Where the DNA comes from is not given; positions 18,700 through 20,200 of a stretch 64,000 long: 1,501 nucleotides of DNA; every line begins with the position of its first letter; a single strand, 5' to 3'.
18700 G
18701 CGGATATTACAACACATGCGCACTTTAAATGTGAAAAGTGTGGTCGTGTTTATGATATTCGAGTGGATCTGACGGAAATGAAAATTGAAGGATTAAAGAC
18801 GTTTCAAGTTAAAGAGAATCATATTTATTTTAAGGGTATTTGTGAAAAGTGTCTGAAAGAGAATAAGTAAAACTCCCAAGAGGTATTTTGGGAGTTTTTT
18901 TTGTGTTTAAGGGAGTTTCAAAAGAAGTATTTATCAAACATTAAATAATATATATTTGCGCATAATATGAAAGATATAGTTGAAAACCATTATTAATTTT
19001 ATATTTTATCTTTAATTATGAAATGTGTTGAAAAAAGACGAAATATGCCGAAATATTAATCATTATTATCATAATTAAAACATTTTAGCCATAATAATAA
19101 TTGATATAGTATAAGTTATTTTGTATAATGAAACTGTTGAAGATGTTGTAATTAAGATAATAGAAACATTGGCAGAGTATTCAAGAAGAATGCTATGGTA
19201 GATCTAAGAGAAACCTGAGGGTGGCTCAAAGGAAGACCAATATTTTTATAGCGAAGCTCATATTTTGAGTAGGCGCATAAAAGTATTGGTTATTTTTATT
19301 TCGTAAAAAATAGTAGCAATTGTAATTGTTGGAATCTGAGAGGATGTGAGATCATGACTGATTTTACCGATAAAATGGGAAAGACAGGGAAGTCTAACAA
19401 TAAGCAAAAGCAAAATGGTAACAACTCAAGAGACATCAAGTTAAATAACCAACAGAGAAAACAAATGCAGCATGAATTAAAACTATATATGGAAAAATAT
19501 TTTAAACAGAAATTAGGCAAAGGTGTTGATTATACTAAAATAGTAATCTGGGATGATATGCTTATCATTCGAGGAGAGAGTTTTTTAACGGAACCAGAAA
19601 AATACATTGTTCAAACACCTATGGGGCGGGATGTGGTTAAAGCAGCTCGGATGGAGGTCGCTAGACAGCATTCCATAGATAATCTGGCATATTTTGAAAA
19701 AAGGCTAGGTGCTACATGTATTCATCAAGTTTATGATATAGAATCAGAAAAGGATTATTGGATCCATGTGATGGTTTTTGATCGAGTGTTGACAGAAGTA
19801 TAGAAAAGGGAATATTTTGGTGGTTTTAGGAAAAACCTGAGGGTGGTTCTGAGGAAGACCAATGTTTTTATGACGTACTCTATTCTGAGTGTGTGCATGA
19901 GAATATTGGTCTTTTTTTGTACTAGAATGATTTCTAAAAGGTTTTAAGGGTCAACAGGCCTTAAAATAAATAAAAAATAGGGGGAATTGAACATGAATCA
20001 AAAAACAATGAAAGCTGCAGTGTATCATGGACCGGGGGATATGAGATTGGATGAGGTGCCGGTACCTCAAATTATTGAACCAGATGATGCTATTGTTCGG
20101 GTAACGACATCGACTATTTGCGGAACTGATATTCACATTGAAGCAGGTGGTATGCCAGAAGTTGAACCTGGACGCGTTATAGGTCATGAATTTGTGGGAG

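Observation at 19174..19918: Pair of conserved ~110-nt leader elements upstream of two consecutive genes (hypothetical protein and Zn-ADH)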

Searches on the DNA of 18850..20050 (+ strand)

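Call 4: search_rna_families(source=window, start=18850, end=20050, threshold=evalue, max_evalue=10, show_alignments=4)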
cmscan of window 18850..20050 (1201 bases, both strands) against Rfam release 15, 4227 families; matches with E-value up to 10: 10.
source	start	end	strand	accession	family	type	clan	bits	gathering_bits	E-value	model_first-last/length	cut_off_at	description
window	18916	18967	-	RF00951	mir-1302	Gene; miRNA;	-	23.2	62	0.69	1-52/52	no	mir-1302 microRNA precursor family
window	19842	19927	+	RF04174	MIR4208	Gene; miRNA;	-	21.9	140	1.5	1-191/191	no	MIR4208 microRNA precursor family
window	19917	19995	+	RF01767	SAM-III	Cis-reg; riboswitch;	-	19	45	0.29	1-82/82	no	SAM-III riboswitch aptamer (SMK box)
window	18850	18904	+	RF01859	Phe_leader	Cis-reg; leader;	-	18.5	55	3.9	78-125/125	5'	Phenylalanine leader peptide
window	19815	19864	+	RF00361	snoZ119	Gene; snRNA; snoRNA; CD-box;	-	18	70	4.4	1-98/98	no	Small nucleolar RNA Z119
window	18850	18904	+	RF00514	His_leader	Cis-reg; leader;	-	17.4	49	5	69-126/126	5'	Histidine operon leader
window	18850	18906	+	RF02063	STnc350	Gene; sRNA;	-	17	60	4.1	14-68/68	5'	Salmonella enterica sRNA STnc350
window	19807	19842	-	RF00032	Histone3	Cis-reg;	-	14.8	34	1.3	1-46/46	no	Histone 3' UTR stem-loop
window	19811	19971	+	RF02749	Ncrwmel02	Gene; sRNA;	-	13.2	290.8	2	1-251/251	no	Wolbachia sRNA mel02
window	18865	18941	-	RF02763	IsrM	Gene; sRNA;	-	9.9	376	5.1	1-329/329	no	IsrM sRNA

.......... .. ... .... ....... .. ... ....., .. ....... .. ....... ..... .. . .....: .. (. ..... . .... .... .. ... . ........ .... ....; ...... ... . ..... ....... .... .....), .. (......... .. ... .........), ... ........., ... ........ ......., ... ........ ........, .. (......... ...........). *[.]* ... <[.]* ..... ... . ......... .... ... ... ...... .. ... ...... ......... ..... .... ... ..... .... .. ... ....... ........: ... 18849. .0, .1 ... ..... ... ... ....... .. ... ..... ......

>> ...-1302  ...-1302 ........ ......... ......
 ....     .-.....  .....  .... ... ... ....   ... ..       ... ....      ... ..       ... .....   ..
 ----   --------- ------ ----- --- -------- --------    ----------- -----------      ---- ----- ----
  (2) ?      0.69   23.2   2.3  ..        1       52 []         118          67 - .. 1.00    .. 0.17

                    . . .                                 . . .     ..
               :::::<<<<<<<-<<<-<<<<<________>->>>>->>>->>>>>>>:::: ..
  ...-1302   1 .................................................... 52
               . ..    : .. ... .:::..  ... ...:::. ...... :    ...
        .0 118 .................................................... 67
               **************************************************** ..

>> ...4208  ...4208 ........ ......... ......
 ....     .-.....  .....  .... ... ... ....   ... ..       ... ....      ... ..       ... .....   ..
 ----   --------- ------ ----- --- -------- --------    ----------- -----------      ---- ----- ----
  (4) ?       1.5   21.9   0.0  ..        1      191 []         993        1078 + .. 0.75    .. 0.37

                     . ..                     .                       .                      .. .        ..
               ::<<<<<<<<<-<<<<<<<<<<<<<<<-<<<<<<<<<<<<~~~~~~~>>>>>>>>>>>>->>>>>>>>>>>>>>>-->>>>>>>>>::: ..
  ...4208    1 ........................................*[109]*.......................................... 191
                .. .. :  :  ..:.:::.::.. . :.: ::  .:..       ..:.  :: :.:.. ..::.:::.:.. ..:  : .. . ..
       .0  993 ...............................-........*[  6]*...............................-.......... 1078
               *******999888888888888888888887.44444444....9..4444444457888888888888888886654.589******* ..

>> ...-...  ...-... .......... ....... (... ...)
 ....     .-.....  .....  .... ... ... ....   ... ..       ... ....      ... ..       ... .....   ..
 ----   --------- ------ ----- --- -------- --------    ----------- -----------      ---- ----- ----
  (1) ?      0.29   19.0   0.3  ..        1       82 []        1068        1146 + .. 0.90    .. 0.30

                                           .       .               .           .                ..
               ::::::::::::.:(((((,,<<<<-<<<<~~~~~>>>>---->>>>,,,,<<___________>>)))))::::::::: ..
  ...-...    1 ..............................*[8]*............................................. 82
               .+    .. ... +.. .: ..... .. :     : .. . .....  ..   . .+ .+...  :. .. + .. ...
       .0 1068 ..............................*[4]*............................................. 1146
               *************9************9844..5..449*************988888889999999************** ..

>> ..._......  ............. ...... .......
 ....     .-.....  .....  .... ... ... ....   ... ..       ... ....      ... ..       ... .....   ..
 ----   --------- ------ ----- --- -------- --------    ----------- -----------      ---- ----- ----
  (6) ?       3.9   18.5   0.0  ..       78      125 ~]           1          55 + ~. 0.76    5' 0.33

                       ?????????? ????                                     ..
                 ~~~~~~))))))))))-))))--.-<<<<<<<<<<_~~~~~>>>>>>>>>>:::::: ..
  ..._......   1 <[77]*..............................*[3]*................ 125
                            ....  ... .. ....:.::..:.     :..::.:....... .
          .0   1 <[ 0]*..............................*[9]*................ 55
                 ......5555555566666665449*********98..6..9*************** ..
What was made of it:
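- On Any Rfam 15 family (all curated riboswitch and leader classes): For 18850-20050 at E<=10, the best hits are chance-level miRNA/snoRNA and SAM-III (19 bits against a threshold of 45), and none lies on the hairpin core (call 4).
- There is no T-box hit in Rfam at E<=10 (call 4).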

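Call 24: build_rna_model(alignment_id=A3, structure=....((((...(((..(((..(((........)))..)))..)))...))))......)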
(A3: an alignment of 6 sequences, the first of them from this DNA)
Model R1 built from alignment A3 (6 sequences, 58 columns); structure: as given.
model positions 53; base pairs 13; branch points 0; effective number of sequences 6; information 1.028 bits per position. Calibrated on 0.2 Mb of random sequence (short: E-values are rough).
structure used (alignment columns):
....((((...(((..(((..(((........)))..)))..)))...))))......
